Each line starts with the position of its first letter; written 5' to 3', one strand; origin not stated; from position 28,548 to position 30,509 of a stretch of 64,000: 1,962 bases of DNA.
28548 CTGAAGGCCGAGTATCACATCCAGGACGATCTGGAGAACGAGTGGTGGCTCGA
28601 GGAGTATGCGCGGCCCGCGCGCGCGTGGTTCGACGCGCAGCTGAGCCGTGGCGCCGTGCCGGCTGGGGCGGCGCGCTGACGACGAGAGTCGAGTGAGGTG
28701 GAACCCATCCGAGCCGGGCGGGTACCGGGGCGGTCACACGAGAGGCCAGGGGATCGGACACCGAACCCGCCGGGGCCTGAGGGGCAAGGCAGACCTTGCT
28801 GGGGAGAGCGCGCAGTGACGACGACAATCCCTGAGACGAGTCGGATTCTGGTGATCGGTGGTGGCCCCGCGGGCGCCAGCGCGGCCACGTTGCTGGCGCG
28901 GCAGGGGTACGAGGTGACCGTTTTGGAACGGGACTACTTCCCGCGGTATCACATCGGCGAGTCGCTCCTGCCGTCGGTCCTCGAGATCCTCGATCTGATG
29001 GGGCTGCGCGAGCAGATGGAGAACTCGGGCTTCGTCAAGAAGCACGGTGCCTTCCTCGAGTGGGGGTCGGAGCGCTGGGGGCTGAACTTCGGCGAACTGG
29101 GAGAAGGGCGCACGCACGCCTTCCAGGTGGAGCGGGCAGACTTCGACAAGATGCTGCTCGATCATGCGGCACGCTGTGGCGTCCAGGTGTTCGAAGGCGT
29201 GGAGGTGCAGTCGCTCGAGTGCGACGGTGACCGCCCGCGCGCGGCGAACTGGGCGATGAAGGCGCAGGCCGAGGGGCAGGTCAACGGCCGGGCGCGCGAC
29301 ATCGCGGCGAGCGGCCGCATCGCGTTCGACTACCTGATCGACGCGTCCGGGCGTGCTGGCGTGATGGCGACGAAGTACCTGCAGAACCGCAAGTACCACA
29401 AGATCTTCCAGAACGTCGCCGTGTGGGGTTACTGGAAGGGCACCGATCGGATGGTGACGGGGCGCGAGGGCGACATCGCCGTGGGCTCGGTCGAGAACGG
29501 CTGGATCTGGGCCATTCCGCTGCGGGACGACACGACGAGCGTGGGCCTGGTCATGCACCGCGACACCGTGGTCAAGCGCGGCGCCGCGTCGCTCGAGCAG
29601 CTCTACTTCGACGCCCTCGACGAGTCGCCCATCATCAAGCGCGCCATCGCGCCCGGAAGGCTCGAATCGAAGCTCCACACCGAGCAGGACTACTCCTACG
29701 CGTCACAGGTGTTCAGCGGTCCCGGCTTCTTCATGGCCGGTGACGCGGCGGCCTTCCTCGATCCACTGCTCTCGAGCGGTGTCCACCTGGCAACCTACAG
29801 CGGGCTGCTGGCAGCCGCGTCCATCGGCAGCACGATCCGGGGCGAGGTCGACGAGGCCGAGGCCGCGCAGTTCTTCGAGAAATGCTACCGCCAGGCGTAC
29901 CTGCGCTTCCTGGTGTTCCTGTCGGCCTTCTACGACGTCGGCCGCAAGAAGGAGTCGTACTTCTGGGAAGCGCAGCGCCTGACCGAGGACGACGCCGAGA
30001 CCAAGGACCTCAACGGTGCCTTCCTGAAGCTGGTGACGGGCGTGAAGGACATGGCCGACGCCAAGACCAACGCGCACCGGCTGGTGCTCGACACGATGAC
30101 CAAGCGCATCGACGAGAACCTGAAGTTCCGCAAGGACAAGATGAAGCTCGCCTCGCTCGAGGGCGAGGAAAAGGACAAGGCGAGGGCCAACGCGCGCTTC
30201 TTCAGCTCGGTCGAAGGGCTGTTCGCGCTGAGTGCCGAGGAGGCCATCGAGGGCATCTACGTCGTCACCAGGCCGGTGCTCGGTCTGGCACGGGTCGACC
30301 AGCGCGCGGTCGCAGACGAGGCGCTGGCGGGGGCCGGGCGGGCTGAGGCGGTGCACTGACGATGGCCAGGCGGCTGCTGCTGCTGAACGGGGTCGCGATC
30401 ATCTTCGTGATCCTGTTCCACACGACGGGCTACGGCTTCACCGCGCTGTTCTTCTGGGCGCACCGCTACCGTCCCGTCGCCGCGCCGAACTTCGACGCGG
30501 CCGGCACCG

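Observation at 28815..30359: Flavin-dependent halogenase encoded inside a polysaccharide operon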

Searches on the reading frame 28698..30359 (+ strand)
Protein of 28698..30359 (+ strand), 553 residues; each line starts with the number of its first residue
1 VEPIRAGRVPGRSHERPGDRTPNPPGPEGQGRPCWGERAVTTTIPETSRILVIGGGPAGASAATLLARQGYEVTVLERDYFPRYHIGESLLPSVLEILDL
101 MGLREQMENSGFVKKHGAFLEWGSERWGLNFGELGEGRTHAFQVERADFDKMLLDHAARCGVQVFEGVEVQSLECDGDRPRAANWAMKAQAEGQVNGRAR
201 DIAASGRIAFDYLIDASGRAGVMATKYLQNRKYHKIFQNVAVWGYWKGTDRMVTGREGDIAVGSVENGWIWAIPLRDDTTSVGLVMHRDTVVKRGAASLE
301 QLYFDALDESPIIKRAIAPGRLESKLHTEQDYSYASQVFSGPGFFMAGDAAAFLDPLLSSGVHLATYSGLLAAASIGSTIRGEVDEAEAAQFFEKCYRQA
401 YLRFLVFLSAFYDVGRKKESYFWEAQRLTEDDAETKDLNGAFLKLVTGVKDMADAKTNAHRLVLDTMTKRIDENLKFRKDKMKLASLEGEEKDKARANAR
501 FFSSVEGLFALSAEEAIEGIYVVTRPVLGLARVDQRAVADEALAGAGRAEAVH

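Call 4: search_protein_families(library=pfam, proteins=[window:28815-30359:+])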
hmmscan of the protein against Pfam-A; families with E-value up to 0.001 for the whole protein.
window:28815-30359:+ (514 aa): 9 families
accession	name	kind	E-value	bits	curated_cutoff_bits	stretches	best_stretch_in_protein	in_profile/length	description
PF04820.20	Trp_halogenase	-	1.9e-40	139.5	21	2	100-392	150-404/458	Tryptophan halogenase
PF01494.25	FAD_binding_3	-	8.1e-24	84.9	22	1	10-348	3-329/349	FAD binding domain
PF01266.30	DAO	-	8.5e-10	39.1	27.9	1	10-41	1-32/353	FAD dependent oxidoreductase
PF13450.12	NAD_binding_8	-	4.3e-08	33.7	21.9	1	13-39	1-27/68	NAD(P)-binding Rossmann-like domain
PF07992.20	Pyr_redox_2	-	7.5e-06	26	26.1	1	10-40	2-33/291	Pyridine nucleotide-disulphide oxidoreductase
PF00070.33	Pyr_redox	-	1.4e-05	26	22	1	10-40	1-31/82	Pyridine nucleotide-disulphide oxidoreductase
PF00890.30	FAD_binding_2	-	8.9e-05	22.3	20.4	1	11-41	2-32/414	FAD binding domain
PF12831.13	FAD_oxidored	-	0.00014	21.8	27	1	11-149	2-129/416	FAD dependent oxidoreductase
PF03486.20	HI0933_like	-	0.00022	21.2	50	0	10-39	2-31/244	HI0933-like protein Rossmann domain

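Call 6: search_solved_structures(query=window:28815-30359:+, show_alignments=4, max_evalue=0.001)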
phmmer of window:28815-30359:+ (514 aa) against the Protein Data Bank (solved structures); distinct sequences matched with E-value up to 0.001: 78 (the best 60 are shown).
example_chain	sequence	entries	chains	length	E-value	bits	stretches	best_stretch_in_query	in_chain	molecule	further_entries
3e1t_A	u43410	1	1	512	5.7e-77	262.9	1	3-413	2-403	Halogenase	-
8gu0_A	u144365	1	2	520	3.4e-75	257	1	4-379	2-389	Non-heme halogenase radH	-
8zop_A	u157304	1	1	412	3.3e-74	253.8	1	10-412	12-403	Halogenase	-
3i3l_A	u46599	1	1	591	8.8e-67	229.3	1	9-395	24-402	Alkylhalidase CmlS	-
5buk_A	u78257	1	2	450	1.9e-44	155.6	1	11-375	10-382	FADH2-dependent halogenase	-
7fco_A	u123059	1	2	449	1.3e-43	152.9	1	12-375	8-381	ChlB4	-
5dbj_E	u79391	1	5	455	3.4e-40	141.6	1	11-375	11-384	FADH2-dependent halogenase PltA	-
3nix_A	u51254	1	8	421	3.5e-35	125.1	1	10-374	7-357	Flavoprotein/dehydrogenase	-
5bul_A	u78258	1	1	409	4.2e-34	121.5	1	11-345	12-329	flavin-dependent halogenase triple mutant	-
5bva_A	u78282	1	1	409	4e-33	118.3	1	11-345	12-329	flavin-dependent halogenase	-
7ctq_A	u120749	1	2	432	3.7e-13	52.4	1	9-384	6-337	Peptidyl tryptophan dihydroxylase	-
3oz2_A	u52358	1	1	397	4.8e-11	45.4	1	7-363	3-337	Digeranylgeranylglycerophospholipid reductase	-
7xgb_A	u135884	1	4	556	6e-09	38.5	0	11-64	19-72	Tetracycline 7-halogenase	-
7v0b_A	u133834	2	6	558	6.1e-09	38.5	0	11-64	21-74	Tetracycline 7-halogenase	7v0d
5wgv_A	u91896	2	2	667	2e-08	36.8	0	4-236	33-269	Flavin-dependent halogenase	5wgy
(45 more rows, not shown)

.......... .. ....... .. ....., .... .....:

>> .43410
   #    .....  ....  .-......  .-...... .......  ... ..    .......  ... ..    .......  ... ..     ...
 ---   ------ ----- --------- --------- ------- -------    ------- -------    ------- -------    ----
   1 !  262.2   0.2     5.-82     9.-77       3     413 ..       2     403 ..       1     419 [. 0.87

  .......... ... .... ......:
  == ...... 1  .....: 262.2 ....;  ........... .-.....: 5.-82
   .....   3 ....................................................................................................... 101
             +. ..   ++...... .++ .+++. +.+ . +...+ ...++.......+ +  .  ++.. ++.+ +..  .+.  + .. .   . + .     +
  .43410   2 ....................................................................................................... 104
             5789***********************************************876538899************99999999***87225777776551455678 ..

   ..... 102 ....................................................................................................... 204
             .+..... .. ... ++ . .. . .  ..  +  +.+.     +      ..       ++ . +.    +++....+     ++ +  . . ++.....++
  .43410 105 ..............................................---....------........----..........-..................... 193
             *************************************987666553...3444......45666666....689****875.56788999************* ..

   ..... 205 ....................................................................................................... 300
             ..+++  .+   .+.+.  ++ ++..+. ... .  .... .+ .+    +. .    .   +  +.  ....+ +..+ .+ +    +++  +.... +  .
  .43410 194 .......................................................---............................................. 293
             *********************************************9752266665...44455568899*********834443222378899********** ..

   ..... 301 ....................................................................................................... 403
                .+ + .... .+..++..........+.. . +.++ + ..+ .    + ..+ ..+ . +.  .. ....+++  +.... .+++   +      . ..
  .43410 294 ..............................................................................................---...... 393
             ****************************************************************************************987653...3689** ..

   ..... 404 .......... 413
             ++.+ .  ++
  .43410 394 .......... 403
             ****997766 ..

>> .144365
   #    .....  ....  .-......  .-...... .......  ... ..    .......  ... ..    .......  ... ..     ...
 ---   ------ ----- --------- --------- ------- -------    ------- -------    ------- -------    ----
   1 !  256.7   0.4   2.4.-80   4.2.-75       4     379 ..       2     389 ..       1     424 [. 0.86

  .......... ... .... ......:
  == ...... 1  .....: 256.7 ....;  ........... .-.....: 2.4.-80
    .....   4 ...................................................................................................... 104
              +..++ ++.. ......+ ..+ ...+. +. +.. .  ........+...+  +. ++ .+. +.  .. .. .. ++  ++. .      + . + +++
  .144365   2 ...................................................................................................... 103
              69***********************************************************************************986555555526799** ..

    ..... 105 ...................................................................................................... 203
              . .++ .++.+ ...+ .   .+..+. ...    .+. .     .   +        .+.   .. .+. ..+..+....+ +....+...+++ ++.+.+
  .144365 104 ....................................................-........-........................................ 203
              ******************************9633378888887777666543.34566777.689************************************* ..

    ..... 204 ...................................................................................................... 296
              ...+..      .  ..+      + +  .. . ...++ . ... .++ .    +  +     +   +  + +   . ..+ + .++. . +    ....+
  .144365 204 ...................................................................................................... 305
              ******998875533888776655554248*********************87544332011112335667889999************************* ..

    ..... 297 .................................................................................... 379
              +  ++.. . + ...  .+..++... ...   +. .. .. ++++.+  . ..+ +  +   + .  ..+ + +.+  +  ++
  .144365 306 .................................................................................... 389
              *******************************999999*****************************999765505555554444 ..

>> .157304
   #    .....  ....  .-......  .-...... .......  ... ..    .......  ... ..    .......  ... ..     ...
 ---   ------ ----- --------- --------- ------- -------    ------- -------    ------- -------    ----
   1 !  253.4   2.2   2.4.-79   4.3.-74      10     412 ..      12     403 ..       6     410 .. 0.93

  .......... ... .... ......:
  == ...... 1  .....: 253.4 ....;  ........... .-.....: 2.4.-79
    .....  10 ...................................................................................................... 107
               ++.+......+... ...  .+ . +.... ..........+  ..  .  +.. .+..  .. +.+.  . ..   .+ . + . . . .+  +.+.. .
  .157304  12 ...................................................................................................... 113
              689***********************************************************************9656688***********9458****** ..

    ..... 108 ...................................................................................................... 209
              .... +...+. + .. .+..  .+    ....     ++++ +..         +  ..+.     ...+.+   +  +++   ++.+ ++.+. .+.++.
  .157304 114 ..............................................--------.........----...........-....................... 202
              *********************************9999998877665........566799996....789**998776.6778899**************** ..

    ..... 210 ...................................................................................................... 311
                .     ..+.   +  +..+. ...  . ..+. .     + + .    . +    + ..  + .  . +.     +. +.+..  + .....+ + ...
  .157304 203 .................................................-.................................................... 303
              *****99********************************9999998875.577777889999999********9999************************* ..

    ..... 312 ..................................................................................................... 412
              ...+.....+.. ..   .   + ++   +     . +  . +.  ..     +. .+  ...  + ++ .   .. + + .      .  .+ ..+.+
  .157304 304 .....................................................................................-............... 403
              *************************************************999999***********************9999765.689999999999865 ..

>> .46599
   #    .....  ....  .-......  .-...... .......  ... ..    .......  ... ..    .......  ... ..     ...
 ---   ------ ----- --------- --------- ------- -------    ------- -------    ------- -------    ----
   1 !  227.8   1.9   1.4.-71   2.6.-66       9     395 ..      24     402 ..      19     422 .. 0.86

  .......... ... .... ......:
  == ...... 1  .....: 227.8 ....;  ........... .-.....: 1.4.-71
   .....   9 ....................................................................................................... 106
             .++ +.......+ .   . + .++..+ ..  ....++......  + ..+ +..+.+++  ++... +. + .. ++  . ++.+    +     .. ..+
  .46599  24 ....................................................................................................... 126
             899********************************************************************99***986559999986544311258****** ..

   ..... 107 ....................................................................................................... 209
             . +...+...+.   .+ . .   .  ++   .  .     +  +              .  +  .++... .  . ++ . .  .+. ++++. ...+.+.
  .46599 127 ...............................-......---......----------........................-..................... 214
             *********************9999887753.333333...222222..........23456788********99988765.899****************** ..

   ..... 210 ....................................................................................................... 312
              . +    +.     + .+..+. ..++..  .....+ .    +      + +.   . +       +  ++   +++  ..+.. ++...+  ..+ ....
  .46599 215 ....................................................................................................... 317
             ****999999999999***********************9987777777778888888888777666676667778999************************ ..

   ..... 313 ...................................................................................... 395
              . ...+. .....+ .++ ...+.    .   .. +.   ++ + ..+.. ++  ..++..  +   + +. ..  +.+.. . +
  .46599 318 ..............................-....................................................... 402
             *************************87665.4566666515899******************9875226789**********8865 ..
